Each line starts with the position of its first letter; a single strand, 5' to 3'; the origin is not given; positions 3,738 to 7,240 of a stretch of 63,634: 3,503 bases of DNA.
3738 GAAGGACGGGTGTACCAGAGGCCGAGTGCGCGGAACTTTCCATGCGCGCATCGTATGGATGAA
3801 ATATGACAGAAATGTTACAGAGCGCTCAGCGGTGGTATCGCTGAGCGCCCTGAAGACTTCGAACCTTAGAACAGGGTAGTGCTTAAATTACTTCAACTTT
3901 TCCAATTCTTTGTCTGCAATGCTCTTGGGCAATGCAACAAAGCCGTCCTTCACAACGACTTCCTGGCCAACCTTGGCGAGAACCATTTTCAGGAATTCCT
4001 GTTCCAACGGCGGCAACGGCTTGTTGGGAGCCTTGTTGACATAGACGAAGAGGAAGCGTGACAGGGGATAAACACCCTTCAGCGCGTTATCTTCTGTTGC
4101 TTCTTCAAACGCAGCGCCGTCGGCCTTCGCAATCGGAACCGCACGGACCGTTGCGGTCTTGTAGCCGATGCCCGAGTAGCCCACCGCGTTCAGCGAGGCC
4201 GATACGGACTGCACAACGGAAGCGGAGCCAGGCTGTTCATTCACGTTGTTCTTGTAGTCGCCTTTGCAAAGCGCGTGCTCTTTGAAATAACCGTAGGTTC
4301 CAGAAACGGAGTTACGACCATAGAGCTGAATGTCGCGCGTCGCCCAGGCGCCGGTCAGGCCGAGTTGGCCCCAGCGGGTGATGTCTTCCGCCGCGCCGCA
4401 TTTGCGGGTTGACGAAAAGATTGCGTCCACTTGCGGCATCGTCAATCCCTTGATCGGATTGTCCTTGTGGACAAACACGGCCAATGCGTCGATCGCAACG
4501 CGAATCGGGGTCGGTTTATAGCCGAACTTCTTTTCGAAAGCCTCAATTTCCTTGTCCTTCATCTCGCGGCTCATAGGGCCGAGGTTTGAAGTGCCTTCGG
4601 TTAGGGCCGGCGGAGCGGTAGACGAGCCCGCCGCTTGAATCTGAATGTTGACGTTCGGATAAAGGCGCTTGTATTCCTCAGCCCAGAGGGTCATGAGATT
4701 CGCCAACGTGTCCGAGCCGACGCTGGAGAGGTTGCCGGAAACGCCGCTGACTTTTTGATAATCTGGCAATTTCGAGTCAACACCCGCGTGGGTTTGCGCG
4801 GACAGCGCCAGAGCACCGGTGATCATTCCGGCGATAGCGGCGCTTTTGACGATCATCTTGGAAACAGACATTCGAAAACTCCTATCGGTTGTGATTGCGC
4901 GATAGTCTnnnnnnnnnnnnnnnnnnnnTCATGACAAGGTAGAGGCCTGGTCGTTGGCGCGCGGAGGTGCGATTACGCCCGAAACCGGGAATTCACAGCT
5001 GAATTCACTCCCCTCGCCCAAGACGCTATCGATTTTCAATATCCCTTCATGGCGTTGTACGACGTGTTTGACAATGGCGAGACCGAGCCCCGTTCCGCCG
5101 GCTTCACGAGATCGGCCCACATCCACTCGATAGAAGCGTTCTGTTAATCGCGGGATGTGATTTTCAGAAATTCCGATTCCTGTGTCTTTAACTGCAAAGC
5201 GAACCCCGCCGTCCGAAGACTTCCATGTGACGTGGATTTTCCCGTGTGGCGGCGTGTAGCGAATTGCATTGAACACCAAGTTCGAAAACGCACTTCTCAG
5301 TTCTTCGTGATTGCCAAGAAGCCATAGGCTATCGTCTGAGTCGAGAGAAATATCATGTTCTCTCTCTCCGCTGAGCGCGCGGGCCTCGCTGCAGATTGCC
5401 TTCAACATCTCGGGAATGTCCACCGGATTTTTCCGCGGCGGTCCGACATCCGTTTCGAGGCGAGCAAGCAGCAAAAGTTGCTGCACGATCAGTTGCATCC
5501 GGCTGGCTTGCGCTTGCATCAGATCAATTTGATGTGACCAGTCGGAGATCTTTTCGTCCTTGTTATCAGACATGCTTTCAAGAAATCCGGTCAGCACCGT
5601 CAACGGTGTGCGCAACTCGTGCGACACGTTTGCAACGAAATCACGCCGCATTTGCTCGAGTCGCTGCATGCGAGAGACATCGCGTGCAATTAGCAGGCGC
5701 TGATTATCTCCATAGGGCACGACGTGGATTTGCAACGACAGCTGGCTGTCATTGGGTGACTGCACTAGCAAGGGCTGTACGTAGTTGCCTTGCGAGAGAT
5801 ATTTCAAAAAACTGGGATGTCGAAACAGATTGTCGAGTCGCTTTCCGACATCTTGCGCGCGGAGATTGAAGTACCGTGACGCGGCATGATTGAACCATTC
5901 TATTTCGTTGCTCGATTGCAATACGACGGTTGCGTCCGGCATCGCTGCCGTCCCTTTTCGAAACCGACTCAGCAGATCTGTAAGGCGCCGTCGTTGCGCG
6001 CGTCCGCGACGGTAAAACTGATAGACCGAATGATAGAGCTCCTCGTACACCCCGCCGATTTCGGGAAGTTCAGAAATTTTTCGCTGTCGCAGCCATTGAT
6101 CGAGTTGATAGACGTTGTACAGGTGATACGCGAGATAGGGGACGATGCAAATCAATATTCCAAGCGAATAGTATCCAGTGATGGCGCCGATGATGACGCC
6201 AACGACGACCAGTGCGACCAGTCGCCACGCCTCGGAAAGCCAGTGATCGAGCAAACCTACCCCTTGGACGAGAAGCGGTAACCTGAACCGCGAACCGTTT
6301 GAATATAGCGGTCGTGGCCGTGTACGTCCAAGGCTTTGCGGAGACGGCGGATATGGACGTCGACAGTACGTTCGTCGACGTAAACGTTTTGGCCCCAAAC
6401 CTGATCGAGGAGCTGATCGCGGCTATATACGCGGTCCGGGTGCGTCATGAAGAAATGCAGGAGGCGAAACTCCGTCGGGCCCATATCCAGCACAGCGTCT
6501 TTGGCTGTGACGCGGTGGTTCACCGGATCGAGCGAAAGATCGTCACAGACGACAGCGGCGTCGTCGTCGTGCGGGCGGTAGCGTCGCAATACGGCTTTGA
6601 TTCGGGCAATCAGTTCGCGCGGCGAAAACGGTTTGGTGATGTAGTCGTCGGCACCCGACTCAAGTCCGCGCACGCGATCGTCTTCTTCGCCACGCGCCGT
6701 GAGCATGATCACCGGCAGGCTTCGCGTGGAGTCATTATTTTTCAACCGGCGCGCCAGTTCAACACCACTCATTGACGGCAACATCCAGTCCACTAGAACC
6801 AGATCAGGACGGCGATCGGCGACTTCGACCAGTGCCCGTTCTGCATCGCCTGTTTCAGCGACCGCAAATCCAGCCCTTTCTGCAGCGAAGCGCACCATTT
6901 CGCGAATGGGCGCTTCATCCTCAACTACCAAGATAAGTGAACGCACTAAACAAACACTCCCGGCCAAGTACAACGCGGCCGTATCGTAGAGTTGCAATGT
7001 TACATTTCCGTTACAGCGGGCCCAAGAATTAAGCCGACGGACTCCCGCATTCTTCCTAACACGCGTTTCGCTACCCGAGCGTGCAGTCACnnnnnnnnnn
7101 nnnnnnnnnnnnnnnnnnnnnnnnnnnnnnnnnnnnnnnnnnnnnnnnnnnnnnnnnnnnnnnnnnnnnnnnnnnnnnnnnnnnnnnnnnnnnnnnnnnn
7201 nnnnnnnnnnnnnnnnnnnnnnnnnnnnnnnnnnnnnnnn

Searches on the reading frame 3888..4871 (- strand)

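Call 7: search_protein_families(library=pfam, proteins=[window:3888-4871:-], max_evalue=0.001)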
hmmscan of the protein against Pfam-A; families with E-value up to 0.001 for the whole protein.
window:3888-4871:- (327 aa): 2 families
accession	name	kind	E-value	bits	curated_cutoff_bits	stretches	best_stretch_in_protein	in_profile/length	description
PF12849.12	PBP_like_2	-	4.9e-33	115.4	27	1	43-297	7-263/267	PBP superfamily domain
PF12727.12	PBP_like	-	1.8e-05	24.4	27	1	64-236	1-152/193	PBP superfamily domain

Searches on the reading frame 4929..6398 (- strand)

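Call 7: search_protein_families(library=pfam, proteins=[window:4929-6398:-], max_evalue=0.001)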
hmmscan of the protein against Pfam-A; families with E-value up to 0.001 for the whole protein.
window:4929-6398:- (489 aa): 6 families
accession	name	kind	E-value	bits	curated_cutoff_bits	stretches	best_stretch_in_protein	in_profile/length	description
PF02518.31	HATPase_c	-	4.3e-26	92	26.4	1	363-472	2-109/111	Histidine kinase-, DNA gyrase B-, and HSP90-like ATPase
PF11808.13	PhoR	-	3e-18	66.4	27.1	1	53-137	2-86/86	Phosphate regulon sensor protein PhoR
PF00512.31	HisKA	-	3.4e-17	62.7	26.9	1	250-316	1-65/66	His Kinase A (phospho-acceptor) domain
PF13581.12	HATPase_c_2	-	1.2e-06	29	27.4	1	365-450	30-112/127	Histidine kinase-like ATPase domain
PF13426.13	PAS_9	-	6.2e-05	23.7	27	1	154-242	1-102/103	PAS domain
PF13596.12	PAS_10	-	8.3e-05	23.6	22.1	1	153-195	8-48/106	PAS domain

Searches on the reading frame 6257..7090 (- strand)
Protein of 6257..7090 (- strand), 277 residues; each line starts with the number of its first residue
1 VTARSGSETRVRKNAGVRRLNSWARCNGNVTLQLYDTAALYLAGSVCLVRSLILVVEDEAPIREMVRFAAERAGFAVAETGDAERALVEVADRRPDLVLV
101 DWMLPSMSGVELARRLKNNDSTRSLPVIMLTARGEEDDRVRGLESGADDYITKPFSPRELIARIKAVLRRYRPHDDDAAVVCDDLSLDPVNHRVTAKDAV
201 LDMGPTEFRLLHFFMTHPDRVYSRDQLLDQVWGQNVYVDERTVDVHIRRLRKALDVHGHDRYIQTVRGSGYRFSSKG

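Call 7: search_protein_families(library=pfam, proteins=[window:6257-7090:-], max_evalue=0.001)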
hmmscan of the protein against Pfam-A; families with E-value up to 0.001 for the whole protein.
window:6257-7090:- (277 aa): 2 families
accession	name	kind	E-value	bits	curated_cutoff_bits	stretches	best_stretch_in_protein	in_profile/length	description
PF00072.30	Response_reg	-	1.7e-30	105.8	30.2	1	53-165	1-111/111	Response regulator receiver domain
PF00486.34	Trans_reg_C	-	4.5e-29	100.8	26.2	1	201-273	4-77/77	Transcriptional regulatory protein, C terminal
